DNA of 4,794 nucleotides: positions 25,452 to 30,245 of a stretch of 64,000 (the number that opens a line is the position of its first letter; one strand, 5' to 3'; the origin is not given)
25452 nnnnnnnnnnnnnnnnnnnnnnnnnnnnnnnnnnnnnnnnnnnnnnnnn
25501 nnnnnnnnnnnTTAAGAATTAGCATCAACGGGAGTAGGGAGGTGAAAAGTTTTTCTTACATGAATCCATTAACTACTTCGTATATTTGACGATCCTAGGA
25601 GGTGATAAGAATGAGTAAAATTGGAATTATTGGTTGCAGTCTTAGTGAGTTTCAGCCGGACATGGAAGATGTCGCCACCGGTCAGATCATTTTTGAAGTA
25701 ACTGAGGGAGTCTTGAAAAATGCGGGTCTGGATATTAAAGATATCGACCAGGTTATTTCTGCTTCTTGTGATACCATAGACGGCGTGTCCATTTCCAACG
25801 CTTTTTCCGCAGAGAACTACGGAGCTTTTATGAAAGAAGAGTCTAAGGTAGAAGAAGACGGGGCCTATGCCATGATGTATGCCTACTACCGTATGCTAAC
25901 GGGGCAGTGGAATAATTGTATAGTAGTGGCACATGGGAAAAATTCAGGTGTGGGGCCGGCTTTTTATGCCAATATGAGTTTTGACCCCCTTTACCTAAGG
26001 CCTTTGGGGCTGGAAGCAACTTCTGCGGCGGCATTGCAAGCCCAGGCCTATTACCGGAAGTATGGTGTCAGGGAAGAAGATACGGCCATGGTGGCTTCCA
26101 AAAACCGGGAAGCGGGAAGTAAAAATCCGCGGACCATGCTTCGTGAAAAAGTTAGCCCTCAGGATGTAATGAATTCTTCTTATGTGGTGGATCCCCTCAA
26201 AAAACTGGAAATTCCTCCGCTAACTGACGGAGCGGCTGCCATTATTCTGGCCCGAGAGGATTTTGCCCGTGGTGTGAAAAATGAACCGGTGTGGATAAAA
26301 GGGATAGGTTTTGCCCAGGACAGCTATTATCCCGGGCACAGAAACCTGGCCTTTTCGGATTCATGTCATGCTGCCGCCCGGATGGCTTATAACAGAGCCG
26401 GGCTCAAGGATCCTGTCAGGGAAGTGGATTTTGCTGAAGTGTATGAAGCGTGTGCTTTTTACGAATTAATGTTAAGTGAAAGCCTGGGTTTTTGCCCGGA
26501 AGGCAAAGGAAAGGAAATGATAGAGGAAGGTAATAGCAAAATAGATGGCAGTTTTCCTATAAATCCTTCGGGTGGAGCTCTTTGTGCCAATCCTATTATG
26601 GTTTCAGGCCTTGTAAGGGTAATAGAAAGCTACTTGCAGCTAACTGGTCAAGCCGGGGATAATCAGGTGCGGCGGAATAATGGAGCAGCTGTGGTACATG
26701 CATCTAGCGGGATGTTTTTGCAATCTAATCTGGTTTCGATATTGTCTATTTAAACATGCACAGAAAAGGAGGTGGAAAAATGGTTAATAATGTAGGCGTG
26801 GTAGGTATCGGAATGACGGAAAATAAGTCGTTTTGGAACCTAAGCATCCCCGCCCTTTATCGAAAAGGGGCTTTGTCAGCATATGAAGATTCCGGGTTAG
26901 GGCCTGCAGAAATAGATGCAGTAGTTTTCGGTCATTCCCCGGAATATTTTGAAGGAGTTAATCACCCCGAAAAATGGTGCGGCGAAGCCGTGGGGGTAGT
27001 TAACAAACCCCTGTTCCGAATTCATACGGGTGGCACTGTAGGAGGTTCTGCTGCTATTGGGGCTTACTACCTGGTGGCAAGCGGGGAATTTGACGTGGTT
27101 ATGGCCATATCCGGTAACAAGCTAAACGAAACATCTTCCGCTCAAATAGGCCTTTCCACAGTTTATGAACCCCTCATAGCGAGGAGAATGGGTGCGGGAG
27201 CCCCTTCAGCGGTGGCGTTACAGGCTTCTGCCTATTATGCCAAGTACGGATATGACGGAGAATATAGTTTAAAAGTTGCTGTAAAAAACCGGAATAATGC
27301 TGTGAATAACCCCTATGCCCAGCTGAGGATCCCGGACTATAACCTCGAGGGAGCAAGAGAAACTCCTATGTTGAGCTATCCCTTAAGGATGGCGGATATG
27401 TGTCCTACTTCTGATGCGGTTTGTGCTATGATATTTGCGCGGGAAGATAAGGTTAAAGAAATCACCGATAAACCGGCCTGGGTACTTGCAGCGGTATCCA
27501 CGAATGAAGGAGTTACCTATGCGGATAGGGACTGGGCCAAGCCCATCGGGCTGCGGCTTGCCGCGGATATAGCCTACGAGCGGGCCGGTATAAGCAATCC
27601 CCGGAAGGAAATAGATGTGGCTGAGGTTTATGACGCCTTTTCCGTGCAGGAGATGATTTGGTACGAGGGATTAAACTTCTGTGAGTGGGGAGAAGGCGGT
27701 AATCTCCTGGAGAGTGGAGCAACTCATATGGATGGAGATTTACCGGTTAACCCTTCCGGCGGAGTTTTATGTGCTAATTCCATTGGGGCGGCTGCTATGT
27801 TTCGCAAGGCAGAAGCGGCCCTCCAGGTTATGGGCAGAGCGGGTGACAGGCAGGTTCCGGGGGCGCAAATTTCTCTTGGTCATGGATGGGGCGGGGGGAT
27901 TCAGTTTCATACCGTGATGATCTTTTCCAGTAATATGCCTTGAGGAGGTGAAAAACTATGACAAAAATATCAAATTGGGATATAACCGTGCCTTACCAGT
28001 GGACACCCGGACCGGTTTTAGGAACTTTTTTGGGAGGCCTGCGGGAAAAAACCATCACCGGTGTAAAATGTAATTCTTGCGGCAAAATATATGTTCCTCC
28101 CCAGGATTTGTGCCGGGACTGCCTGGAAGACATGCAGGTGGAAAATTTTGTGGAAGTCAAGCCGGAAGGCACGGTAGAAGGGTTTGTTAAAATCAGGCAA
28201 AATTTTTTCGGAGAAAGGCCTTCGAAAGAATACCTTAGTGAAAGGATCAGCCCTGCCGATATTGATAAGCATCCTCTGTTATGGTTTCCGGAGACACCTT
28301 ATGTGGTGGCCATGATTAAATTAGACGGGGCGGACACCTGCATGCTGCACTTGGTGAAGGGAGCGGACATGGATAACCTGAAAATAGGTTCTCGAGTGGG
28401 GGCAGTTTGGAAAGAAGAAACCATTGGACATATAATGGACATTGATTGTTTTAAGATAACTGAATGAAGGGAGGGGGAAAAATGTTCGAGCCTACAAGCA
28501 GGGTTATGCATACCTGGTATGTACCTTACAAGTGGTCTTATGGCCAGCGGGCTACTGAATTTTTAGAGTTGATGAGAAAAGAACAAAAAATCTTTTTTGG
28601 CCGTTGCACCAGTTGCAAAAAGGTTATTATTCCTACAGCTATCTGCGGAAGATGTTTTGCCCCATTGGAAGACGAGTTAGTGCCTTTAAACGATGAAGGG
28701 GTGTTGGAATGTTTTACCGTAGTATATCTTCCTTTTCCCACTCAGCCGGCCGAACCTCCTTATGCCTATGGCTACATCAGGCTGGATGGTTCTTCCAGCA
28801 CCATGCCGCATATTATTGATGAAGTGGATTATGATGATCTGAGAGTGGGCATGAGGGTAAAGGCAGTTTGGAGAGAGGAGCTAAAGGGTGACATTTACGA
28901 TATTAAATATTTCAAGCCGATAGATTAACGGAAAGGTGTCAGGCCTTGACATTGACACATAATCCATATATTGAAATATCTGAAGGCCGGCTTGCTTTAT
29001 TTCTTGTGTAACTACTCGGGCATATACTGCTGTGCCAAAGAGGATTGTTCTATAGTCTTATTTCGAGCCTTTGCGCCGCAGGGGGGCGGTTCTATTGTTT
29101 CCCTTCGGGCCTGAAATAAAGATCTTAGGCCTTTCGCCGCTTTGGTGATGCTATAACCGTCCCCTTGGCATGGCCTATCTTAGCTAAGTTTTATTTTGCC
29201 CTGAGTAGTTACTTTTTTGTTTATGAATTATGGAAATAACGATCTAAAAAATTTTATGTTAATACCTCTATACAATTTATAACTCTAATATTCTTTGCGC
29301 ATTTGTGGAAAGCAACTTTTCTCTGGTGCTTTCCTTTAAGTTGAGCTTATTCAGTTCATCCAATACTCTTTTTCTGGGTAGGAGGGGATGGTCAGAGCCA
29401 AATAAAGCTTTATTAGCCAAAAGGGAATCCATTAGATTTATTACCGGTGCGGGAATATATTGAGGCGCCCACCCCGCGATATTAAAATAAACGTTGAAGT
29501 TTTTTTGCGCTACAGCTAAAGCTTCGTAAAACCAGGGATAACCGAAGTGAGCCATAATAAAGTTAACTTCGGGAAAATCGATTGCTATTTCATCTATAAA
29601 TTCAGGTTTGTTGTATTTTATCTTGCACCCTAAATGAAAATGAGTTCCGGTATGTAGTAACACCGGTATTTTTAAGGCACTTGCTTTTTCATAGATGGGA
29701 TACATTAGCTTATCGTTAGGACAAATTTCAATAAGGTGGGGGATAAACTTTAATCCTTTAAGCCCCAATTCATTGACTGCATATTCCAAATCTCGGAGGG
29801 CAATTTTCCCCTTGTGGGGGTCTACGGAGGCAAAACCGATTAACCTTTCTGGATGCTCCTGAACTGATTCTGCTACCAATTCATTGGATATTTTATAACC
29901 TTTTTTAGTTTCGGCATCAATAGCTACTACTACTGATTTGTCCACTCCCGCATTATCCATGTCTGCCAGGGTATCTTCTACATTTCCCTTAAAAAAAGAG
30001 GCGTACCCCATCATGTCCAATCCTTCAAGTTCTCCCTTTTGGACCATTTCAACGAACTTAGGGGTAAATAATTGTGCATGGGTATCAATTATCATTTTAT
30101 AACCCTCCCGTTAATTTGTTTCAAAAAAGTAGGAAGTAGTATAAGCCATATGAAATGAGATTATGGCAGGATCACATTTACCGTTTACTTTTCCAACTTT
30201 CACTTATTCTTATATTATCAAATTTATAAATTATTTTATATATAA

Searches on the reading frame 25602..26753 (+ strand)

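Call 50: search_protein_families(library=pfam, proteins=[window:25602-26753:+], max_evalue=0.00001)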
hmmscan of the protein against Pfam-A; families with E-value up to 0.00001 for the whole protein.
window:25602-26753:+ (383 aa): 1 family
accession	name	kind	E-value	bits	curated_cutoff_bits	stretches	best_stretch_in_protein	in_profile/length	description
PF22691.2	Thiolase_C_1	-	1.2e-31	109.8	28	1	248-382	14-143/144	Thiolase C-terminal domain-like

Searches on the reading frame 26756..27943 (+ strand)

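Call 50: search_protein_families(library=pfam, proteins=[window:26756-27943:+], max_evalue=0.00001)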
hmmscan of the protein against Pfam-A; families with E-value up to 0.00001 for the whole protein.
window:26756-27943:+ (395 aa): 2 families
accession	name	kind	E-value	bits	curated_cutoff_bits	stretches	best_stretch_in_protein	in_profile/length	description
PF22691.2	Thiolase_C_1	-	5.9e-40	136.8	28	1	256-391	11-143/144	Thiolase C-terminal domain-like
PF00108.29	Thiolase_N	-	3.6e-06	27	26.4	0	18-189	6-191/260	Thiolase, N-terminal domain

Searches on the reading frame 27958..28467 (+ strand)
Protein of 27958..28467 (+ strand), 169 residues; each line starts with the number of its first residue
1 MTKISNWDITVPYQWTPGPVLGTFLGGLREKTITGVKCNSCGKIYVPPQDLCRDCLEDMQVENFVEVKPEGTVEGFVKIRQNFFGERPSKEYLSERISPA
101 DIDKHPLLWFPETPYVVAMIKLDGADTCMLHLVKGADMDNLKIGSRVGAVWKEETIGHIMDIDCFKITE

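Call 50: search_protein_families(library=pfam, proteins=[window:27958-28467:+], max_evalue=0.00001)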
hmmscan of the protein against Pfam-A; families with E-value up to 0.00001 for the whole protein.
window:27958-28467:+ (169 aa): 2 families
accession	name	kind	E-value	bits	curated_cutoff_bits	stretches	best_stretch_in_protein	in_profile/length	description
PF01796.24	OB_ChsH2_C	-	7.6e-10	39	27.1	1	111-152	25-65/65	ChsH2, C-terminal OB-fold domain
PF12172.15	zf-ChsH2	-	1.8e-07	31.3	23.2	1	27-58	3-34/37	ChsH2, rubredoxin-like zinc ribbon domain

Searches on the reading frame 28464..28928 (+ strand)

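Call 50: search_protein_families(library=pfam, proteins=[window:28464-28928:+], max_evalue=0.00001)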
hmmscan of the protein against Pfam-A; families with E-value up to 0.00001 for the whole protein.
window:28464-28928:+ (154 aa): 1 family
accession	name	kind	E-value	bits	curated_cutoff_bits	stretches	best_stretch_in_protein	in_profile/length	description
PF01796.24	OB_ChsH2_C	-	1.3e-16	60.7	27.1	1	73-137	2-65/65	ChsH2, C-terminal OB-fold domain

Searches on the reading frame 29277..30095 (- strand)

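Call 50: search_protein_families(library=pfam, proteins=[window:29277-30095:-], max_evalue=0.00001)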
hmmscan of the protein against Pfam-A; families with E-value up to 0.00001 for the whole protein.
window:29277-30095:- (272 aa): 1 family
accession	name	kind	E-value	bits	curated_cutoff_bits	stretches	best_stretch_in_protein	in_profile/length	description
PF04909.20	Amidohydro_2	-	2.2e-40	139.7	26.4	1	3-271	1-288/289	Amidohydrolase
